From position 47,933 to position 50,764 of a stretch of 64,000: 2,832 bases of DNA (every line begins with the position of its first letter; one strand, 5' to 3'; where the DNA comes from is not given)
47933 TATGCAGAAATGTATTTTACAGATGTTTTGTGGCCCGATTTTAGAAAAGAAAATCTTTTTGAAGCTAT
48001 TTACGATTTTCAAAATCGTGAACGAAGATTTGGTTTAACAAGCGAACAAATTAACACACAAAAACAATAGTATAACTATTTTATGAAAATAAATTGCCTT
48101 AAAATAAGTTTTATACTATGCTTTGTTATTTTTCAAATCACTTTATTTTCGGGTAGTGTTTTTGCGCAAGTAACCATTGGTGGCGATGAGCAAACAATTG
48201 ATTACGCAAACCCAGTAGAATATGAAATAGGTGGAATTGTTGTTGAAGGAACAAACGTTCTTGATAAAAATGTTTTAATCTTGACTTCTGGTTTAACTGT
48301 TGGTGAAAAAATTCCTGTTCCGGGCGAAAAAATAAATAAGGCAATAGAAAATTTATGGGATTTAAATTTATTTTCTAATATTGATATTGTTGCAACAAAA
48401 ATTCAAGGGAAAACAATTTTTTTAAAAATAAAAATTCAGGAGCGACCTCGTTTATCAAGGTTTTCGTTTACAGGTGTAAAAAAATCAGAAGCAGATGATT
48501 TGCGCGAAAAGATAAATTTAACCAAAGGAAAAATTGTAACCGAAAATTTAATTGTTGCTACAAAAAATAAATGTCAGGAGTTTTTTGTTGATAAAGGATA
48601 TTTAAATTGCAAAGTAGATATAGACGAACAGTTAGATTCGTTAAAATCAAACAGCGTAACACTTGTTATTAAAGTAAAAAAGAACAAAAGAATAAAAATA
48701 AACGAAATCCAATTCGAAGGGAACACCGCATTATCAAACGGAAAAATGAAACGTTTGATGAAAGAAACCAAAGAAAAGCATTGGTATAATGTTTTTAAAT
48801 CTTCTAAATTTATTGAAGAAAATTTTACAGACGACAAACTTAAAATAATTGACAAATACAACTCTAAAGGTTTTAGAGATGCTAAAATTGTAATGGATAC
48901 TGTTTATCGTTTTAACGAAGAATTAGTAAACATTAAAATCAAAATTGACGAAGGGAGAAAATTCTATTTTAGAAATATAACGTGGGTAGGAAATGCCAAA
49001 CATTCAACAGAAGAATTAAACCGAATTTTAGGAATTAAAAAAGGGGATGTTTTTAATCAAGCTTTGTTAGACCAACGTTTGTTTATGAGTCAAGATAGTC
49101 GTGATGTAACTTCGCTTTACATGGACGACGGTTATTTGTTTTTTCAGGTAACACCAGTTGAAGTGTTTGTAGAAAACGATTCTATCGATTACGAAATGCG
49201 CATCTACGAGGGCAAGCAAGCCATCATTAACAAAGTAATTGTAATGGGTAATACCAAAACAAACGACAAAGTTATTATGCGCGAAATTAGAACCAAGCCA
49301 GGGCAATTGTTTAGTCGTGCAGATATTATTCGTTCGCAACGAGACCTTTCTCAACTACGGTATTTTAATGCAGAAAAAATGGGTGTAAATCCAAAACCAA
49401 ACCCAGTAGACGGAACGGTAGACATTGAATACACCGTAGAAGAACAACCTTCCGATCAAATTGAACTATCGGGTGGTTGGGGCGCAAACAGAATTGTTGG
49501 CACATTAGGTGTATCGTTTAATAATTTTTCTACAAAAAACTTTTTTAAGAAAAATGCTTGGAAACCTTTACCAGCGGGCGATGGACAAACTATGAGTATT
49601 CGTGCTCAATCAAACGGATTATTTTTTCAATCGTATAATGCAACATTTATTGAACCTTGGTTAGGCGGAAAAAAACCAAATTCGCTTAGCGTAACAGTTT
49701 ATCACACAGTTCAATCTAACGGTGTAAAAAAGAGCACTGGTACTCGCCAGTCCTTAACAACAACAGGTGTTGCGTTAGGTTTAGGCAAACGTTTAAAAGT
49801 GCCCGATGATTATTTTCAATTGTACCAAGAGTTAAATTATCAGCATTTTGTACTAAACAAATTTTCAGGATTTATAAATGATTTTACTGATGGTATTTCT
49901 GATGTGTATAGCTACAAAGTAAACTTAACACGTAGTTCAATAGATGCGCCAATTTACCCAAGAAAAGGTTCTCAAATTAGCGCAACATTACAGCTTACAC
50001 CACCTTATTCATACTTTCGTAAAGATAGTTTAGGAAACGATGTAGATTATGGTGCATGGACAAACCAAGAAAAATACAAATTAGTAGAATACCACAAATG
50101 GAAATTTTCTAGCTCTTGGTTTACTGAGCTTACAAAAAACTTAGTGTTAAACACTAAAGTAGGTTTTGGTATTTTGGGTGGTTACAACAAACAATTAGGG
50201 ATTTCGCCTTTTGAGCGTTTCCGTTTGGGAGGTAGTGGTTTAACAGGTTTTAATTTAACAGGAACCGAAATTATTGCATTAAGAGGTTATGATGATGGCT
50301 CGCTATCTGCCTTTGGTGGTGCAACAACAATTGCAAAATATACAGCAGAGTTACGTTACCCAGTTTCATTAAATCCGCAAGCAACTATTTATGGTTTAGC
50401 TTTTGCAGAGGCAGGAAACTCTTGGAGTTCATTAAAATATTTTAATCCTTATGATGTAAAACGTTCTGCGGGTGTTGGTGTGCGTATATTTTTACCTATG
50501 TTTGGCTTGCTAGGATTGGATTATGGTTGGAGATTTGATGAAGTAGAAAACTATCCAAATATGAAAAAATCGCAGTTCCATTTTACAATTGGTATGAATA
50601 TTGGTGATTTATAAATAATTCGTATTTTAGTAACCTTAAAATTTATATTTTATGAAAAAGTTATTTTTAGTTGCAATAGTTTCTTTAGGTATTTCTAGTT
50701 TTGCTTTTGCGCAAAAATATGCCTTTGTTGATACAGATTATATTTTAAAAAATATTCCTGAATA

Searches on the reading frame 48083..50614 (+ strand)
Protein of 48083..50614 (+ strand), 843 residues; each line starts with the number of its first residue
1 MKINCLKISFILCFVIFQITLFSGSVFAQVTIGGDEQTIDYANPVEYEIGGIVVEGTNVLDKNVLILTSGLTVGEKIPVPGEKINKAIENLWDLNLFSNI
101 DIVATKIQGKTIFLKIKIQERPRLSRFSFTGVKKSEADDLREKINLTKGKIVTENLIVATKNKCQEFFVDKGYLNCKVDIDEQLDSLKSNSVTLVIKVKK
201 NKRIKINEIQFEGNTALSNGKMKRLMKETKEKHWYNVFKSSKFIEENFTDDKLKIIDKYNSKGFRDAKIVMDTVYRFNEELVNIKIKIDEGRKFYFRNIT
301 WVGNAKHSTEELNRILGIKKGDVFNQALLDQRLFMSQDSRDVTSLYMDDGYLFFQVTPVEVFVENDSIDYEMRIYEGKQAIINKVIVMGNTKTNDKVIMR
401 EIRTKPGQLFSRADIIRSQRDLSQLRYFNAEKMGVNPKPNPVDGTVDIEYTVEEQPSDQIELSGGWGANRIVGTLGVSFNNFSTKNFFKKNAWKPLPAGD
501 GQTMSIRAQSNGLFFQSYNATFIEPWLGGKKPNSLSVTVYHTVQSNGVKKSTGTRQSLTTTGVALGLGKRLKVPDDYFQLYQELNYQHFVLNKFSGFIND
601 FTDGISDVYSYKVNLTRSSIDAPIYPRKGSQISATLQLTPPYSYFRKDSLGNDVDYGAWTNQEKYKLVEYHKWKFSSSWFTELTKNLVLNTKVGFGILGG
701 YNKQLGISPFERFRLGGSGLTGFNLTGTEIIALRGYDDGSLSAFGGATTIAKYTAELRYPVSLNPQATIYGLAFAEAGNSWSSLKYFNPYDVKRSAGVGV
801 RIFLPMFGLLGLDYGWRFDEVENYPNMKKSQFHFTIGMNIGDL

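Call 10: search_protein_families(library=pfam, proteins=[window:48083-50614:+], max_evalue=0.001)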
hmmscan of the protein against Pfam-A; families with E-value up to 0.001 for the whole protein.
window:48083-50614:+ (843 aa): 2 families
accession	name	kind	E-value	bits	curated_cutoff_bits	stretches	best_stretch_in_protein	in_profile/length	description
PF07244.20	POTRA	-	1.1e-45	154.6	21.3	4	381-454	2-78/79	Surface antigen variable number repeat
PF08479.16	POTRA_2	-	7.4e-08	32.6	24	0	124-194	3-71/76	POTRA domain, ShlB-type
